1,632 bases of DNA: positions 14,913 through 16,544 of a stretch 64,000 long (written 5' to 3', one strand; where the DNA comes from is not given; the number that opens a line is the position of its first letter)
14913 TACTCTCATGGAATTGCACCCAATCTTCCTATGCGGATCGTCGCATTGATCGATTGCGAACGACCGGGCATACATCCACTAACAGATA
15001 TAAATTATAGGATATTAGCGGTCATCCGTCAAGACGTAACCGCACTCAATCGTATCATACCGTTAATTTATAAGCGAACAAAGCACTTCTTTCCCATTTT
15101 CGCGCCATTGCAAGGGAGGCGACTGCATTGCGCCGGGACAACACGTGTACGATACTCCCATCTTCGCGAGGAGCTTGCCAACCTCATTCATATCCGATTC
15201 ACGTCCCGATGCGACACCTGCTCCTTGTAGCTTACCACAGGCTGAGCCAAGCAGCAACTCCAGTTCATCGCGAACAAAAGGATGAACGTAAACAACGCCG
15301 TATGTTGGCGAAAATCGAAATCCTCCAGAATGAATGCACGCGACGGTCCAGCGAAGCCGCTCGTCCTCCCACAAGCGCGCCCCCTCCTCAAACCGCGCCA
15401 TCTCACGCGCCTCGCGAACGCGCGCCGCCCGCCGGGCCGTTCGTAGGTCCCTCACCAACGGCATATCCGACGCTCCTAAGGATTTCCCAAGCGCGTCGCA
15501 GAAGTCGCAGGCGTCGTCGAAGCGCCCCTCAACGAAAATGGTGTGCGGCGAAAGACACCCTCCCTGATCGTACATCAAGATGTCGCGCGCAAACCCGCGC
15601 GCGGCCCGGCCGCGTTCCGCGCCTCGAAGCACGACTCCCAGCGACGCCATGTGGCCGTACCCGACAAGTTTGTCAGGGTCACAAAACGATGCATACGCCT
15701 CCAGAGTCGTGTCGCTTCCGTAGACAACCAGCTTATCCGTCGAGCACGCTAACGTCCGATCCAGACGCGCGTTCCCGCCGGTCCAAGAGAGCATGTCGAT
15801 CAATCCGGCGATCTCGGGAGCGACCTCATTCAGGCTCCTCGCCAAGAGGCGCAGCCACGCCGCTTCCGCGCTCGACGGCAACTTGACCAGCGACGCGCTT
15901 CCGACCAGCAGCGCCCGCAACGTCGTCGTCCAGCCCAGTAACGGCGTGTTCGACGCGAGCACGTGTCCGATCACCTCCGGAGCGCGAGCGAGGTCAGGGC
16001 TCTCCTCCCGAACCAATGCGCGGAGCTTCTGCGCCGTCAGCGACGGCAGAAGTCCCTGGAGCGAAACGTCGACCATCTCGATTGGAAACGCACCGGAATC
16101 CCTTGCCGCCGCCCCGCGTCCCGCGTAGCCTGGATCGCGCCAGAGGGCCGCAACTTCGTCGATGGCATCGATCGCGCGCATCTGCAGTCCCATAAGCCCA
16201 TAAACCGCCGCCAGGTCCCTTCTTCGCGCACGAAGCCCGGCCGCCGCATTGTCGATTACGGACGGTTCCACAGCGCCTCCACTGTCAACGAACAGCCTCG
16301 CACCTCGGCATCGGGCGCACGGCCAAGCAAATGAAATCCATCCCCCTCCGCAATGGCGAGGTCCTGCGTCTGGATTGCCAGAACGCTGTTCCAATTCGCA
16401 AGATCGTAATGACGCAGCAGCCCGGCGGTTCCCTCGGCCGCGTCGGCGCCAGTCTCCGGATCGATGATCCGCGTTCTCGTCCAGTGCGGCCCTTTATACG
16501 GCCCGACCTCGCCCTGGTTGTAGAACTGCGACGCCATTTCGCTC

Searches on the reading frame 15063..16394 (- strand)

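Call 53: search_protein_families(library=pfam, proteins=[window:15063-16394:-], max_evalue=0.001)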
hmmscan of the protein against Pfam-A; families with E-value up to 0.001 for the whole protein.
window:15063-16394:- (443 aa): 1 family
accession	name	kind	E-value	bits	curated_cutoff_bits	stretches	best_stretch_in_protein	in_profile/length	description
PF05893.19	LuxC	-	1.7e-35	123.1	21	1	136-425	86-382/401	Acyl-CoA reductase (LuxC)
